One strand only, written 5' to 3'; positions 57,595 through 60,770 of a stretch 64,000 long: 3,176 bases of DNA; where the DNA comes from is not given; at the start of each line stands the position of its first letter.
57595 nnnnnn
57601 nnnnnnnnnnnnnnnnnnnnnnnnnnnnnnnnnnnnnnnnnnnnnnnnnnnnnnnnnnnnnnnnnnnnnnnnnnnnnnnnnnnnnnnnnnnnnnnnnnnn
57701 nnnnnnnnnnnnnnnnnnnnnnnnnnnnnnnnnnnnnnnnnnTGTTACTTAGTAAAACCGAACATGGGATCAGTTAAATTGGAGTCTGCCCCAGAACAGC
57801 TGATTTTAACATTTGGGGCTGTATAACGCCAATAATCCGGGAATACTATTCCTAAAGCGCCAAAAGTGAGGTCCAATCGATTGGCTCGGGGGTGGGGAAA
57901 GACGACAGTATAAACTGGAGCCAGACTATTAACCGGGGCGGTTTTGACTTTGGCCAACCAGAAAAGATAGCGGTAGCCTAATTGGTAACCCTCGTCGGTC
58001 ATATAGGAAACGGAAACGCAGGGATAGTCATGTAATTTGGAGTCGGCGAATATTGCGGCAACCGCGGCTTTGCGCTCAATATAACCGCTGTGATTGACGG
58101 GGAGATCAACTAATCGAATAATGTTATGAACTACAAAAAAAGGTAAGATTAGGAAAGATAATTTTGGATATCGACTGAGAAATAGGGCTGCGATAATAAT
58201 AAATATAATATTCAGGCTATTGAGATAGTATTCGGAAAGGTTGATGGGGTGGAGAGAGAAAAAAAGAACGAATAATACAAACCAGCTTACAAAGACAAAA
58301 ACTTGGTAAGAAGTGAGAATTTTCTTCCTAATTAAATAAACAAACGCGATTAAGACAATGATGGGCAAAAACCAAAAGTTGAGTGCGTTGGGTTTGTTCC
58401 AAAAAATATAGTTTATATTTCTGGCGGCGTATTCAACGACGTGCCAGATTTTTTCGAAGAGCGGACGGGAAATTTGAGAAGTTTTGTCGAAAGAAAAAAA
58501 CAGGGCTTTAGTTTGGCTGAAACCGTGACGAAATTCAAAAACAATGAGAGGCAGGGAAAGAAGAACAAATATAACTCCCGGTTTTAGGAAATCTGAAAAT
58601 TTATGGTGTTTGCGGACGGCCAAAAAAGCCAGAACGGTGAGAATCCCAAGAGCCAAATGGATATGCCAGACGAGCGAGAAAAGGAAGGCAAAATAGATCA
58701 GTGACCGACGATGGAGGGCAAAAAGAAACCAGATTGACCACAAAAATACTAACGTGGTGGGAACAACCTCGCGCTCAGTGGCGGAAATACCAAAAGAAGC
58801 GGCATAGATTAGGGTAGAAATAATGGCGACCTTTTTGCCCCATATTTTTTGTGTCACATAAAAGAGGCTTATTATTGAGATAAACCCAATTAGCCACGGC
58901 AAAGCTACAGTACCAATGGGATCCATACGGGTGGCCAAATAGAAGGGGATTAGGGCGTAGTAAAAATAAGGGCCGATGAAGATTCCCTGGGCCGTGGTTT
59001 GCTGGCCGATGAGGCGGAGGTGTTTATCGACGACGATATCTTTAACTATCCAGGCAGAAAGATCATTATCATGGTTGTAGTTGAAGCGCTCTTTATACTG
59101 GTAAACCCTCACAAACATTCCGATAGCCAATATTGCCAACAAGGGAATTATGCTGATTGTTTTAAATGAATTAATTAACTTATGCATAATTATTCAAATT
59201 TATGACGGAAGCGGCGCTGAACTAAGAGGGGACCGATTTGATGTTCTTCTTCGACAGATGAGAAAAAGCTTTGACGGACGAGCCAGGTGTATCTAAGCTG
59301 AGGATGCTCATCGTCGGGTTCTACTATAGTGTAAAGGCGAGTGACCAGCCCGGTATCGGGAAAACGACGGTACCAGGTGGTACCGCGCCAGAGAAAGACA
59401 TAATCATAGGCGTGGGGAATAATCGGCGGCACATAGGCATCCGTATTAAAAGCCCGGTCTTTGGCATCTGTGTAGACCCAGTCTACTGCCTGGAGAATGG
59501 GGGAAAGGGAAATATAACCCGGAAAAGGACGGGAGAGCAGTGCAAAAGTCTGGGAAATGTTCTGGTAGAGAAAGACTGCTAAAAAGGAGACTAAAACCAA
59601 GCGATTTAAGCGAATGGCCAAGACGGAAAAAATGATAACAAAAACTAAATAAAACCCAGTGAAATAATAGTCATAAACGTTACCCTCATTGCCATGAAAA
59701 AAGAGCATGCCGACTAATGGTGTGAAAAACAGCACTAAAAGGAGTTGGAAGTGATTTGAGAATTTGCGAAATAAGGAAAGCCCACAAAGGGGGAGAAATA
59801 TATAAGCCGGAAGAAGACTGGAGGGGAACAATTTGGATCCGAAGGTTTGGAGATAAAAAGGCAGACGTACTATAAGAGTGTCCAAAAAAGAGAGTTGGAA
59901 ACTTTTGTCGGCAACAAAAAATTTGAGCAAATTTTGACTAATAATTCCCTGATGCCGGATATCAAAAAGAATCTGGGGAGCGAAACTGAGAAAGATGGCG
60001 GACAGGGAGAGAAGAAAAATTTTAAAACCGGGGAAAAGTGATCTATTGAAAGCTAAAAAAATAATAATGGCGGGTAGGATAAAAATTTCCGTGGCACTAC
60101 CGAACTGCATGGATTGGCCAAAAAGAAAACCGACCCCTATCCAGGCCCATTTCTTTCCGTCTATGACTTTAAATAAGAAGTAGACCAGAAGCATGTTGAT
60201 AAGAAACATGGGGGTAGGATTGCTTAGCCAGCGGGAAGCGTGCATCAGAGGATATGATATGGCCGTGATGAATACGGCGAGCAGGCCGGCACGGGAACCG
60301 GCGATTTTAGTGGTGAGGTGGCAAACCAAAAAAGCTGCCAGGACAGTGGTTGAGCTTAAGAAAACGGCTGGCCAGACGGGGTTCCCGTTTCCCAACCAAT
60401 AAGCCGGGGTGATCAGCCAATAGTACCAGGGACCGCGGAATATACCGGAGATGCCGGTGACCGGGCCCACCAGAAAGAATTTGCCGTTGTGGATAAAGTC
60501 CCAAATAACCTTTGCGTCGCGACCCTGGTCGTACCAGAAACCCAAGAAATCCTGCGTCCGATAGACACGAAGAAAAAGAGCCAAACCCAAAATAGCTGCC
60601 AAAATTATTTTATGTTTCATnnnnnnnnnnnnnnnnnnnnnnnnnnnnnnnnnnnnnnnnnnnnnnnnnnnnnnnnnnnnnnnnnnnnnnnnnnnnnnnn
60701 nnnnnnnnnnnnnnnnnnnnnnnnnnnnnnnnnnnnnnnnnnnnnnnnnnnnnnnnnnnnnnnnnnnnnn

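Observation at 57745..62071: Family B ArnT-like triple in tandem plus a fourth copy at 39286-40782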

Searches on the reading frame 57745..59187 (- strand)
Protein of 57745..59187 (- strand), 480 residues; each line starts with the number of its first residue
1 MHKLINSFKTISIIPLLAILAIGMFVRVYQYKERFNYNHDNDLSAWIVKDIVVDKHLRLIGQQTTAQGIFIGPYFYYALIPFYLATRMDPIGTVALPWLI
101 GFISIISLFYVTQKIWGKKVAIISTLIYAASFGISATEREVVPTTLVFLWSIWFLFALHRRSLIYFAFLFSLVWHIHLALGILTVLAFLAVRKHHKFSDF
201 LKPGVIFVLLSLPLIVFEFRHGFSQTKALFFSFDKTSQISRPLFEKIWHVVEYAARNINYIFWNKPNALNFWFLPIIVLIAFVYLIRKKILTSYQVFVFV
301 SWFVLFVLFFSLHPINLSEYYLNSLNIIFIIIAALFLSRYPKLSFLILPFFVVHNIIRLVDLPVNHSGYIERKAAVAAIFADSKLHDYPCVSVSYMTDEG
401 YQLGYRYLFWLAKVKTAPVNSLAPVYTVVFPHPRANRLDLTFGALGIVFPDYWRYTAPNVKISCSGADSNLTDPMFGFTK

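Call 3: search_protein_families(library=pfam, proteins=[window:57745-59187:-], max_evalue=1)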
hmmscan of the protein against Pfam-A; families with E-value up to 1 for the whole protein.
window:57745-59187:- (480 aa): 1 family
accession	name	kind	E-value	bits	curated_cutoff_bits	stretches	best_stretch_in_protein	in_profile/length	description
PF13280.12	WYL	-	0.015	15.8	21.8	1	127-162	19-56/70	WYL domain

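Call 4: search_protein_families(library=ncbifam, proteins=[window:57745-59187:-], max_evalue=1)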
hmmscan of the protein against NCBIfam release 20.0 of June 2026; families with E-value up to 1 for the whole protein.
window:57745-59187:- (480 aa): 1 family
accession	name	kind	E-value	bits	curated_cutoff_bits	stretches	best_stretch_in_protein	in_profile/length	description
NF007711.0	PRK10408.1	equivalog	0.038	14.1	124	1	95-135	71-105/112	L-valine transporter subunit YgaH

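Call 21: find_homologous_proteins(query=window:57745-59187:-)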
Query window:57745-59187:- (480 aa): 487 proteins with E <= 0.001 among 8000 candidates; the best 120 are listed.
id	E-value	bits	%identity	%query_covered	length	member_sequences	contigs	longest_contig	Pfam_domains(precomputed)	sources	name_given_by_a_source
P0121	0.0e+0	1067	100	100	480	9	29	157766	-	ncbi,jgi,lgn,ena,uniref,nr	ncbi:hypothetical protein A2899_02200 [Candidatus Amesbacteria bacterium RIFCSPLOWO2_01_FULL_49_25]|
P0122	2.9e-229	780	73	96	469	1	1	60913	-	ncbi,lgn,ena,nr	ncbi:MAG: Uncharacterized protein G01um101416_763 [Microgenomates group bacterium Gr01-1014_16]|nr:M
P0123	1.9e-220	751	72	95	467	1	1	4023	-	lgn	-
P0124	4.9e-220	750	72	95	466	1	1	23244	-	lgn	-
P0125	6.9e-219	746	71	95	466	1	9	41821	-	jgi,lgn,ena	-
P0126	2.2e-218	744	71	94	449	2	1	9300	-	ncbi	-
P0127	1.1e-166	574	56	95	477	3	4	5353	-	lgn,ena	-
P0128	1.3e-155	537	52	97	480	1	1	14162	-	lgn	-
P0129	1.8e-153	530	53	97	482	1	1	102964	PF13231.13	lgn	-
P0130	2.4e-151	523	52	97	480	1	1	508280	-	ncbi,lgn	-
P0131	3.0e-150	519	53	98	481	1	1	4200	-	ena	-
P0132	5.6e-150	519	53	97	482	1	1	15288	-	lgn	-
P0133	7.5e-150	518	52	97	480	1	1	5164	-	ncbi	-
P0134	1.8e-149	517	54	95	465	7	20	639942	-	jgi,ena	-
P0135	6.2e-148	512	50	97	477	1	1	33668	-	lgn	-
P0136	7.5e-145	502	51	95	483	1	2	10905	PF13231.13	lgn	-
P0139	7.3e-142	492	50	97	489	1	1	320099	PF13231.13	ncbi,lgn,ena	-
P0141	2.0e-141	490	50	96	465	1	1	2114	PF13231.13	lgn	-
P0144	1.1e-140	488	51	95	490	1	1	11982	PF13231.13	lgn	-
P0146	1.2e-140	488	50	97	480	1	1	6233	PF13231.13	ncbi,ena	ncbi:MAG: glycosyltransferase family 39 protein [Patescibacteria group bacterium]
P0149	5.2e-140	486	49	96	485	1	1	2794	PF13231.13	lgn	-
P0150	6.2e-140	485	51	98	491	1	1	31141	PF13231.13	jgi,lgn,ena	-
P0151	7.2e-140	485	50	99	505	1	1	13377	PF13231.13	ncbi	-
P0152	1.6e-139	484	50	97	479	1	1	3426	PF13231.13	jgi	jgi:hypothetical protein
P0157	8.2e-138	478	49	94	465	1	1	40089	PF13231.13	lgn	-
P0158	8.6e-138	478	48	99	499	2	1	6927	PF13231.13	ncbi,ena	-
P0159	1.1e-137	478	51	97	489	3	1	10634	PF13231.13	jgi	jgi:hypothetical protein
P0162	2.3e-137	477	49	98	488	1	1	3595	PF13231.13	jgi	jgi:4-amino-4-deoxy-L-arabinose transferase-like glycosyltransferase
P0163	2.6e-137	477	51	99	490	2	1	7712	PF13231.13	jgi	jgi:4-amino-4-deoxy-L-arabinose transferase-like glycosyltransferase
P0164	4.1e-137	476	48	99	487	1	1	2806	PF13231.13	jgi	jgi:4-amino-4-deoxy-L-arabinose transferase-like glycosyltransferase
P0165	1.0e-136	475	48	97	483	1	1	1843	PF13231.13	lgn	-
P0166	1.6e-136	474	50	99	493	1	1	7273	PF13231.13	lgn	-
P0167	2.4e-136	474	49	98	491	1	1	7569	PF13231.13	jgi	jgi:hypothetical protein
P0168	2.7e-136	473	50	97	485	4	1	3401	PF13231.13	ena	-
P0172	2.9e-135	470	48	97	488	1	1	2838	PF13231.13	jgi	jgi:4-amino-4-deoxy-L-arabinose transferase-like glycosyltransferase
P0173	3.4e-135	470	49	95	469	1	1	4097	PF13231.13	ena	-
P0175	2.1e-134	467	48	97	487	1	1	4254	PF13231.13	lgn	-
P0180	7.0e-134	465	49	97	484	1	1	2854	PF13231.13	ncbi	-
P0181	9.1e-134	465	47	98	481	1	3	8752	PF13231.13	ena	-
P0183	1.8e-133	464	48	96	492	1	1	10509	PF13231.13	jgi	jgi:hypothetical protein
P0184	4.5e-133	463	48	98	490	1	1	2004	PF13231.13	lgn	-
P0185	5.5e-133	462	50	95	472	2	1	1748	PF13231.13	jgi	-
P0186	7.0e-133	462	47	97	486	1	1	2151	PF13231.13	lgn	-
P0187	1.3e-132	461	49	96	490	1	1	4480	PF13231.13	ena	-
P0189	2.1e-132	461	47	98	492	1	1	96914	PF13231.13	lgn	-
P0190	4.4e-132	459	49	98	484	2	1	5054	PF13231.13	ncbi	-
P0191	5.3e-132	459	46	98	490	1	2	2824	PF13231.13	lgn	-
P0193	1.4e-131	458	53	90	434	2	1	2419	PF13231.13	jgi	-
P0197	5.1e-131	456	47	96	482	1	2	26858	PF13231.13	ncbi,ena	-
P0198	7.4e-131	455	49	95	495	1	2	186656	PF13231.13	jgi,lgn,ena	jgi:4-amino-4-deoxy-L-arabinose transferase-like glycosyltransferase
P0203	7.1e-130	452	47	95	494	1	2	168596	PF13231.13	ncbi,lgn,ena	-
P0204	8.7e-130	452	47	97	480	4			PF13231.13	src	-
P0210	4.4e-128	446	49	95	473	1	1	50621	PF13231.13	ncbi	-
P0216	2.7e-126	440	47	97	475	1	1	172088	PF13231.13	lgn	-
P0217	3.5e-126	440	46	97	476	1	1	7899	PF13231.13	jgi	jgi:hypothetical protein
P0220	1.6e-125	438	45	97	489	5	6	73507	PF13231.13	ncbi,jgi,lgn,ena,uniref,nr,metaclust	ncbi:hypothetical protein A2397_04050 [Candidatus Amesbacteria bacterium RIFOXYB1_FULL_44_23]|uniref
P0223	9.4e-124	432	46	96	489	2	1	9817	PF13231.13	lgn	-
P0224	9.6e-124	432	44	96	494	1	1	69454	PF13231.13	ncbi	-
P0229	9.9e-122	425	46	95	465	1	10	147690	PF13231.13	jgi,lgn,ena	-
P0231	1.8e-121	424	46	97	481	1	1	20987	PF13231.13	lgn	-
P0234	9.9e-121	422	45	97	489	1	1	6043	PF13231.13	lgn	-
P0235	2.0e-120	421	46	97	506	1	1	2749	PF13231.13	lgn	-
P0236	7.2e-120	419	43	96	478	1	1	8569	PF13231.13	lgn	-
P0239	5.3e-119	416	45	97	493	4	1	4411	PF13231.13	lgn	-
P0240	1.3e-118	415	47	93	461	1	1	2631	PF13231.13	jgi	jgi:hypothetical protein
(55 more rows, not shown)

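Call 28: predict_structure(alignment_id=A3)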
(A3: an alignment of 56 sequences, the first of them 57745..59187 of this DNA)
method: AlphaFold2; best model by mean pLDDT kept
length: 480 residues; sequences in the alignment: 56
mean_pLDDT: 92.3   pTM: 0.91
mean pLDDT of the five models: 92.3, 92.0, 91.7, 91.4, 90.7
residues with pLDDT >= 90: 376; 70-90: 79; 50-70: 22; < 50: 3
segments of 3 or more residues with pLDDT < 50: none
pLDDT, mean of each block of 10 residues (from residue 1): 59 90 97 92 91 79 70 89 97 96 98 97 98 94 93 98 97 90 93 93 96 89 88 86 96 96 93 97 98 97 96 88 96 98 98 97 93 98 97 92 90 96 97 96 97 95 93 67
secondary structure, 60 per line:
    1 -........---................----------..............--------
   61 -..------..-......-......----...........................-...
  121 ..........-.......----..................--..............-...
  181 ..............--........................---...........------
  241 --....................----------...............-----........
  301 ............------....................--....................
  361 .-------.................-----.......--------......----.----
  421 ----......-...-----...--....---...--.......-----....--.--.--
elements in order: H2-9 H13-28 H39-52 H73-78 H80-85 H90-116 H118-130 H132-138 H143-160 H163-176 H178-194 H197-220 H224-234 H243-262 H273-287 H293-312 H319-338 H341-361 H369-385 E391-397 H406-411 E425-430 E440-442 E445-448 H457-463 H469-472

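Call 32: fold_search(model_id=the predicted structure, library=pdb)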
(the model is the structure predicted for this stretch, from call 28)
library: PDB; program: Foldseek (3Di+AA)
matches with E <= 10: 195; with E <= 0.001: 13
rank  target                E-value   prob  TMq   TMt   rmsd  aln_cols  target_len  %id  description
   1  9s6t_A                3.3e-06  1.00  0.59  0.59   7.0       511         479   12  Ternary cryo-EM structure of chicken ALG12 with Dol25-PP-GlcNAc2Man7, Dol25-P-Man, and Fab (released 2026-03-18)
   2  9s6u_A                6.1e-06  1.00  0.56  0.50   8.5       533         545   12  Ternary cryo-EM structure of human ALG9 with Dol25-PP-GlcNAc2Man8, Dol25-P-Man and Fab (released 2026-03-18)
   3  9s6s_A                2.2e-05  1.00  0.56  0.51   9.5       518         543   14  Ternary cryo-EM structure of human ALG9 with Dol25-PP-GlcNAc2Man6, Dol25-P-Man and Fab (released 2026-03-18)
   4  5ezm                  4.1e-05  1.00  0.44  0.40  14.4       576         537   10  Crystal Structure of ArnT from Cupriavidus metallidurans in the apo state (released 2016-02-17)
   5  8age_A                4.7e-05  1.00  0.53  0.42  10.5       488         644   14  Structure of yeast oligosaccharylransferase complex with acceptor peptide bound (released 2022-12-07)
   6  6ftg_5                5.4e-05  1.00  0.48  0.38  14.6       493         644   11  Subtomogram average of OST-containing ribosome-translocon complexes from canine rough microsomal membranes (released 2018-03-21)
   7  5f15                  6.7e-05  1.00  0.47  0.42  14.0       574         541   11  Crystal Structure of ArnT from Cupriavidus metallidurans bound to Undecaprenyl phosphate (released 2016-02-17)
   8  3waj                  1.0e-04  1.00  0.48  0.31  12.6       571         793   13  Crystal structure of the Archaeoglobus fulgidus oligosaccharyltransferase (O29867_ARCFU) complex with Zn and sulfate (released 2013-10-30)
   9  8agc_A                1.6e-04  1.00  0.50  0.37  12.1       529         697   14  Structure of yeast oligosaccharylransferase complex with lipid-linked oligosaccharide and non-acceptor peptide bound (released 2022-12-07)
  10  8agb_A                1.6e-04  1.00  0.44  0.35  12.4       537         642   14  Structure of yeast oligosaccharylransferase complex with lipid-linked oligosaccharide bound (released 2022-12-07)
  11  6s7o_A                4.1e-04  1.00  0.50  0.38  12.9       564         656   11  Cryo-EM structure of human oligosaccharyltransferase complex OST-A (released 2019-12-18)
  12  8b6l_I                5.9e-04  1.00  0.49  0.36  11.9       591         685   10  Subtomogram average of the human Sec61-TRAP-OSTA-translocon (released 2022-12-07)
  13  7e9s_A                7.1e-04  1.00  0.46  0.28  10.1       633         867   11  Archaeal oligosaccharyltransferase AglB from Archaeoglobus fulgidus in complex with an inhibitory peptide and a dolich (released 2021-09-08)
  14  5ogl_A                1.0e-03  1.00  0.51  0.37  11.7       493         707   13  Structure of bacterial oligosaccharyltransferase PglB in complex with an acceptor peptide and an lipid-linked oligosac (released 2017-10-25)
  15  8pn9_A                1.1e-03  1.00  0.48  0.37  13.3       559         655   12  Structure of human oligosaccharyltransferase OST-A complex bound to NGI-1 (released 2024-05-08)
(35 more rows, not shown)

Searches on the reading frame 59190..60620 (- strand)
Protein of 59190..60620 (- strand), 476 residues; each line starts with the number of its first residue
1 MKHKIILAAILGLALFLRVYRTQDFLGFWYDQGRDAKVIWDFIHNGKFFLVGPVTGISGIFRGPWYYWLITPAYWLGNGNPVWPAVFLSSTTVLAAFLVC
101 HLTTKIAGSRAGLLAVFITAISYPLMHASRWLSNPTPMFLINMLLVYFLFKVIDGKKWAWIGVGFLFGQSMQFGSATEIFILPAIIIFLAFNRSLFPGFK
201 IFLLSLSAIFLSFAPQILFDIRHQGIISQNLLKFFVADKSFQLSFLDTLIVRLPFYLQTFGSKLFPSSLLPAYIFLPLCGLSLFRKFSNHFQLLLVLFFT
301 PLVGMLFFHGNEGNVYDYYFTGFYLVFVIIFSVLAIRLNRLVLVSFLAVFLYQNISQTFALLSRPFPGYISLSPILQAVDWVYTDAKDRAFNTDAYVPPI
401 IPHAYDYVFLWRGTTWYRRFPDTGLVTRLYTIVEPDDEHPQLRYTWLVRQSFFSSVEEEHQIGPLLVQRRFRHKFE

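Call 3: search_protein_families(library=pfam, proteins=[window:59190-60620:-], max_evalue=1)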
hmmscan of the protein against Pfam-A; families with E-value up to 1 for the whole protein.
window:59190-60620:- (476 aa): 1 family
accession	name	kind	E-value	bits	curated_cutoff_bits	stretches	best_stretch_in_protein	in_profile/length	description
PF13231.12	PMT_2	-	7.1e-10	39.8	26.1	1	63-217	3-158/160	Dolichyl-phosphate-mannose-protein mannosyltransferase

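Call 4: search_protein_families(library=ncbifam, proteins=[window:59190-60620:-], max_evalue=1)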
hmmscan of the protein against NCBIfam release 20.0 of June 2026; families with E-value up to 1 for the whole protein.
window:59190-60620:- (476 aa): 0 families
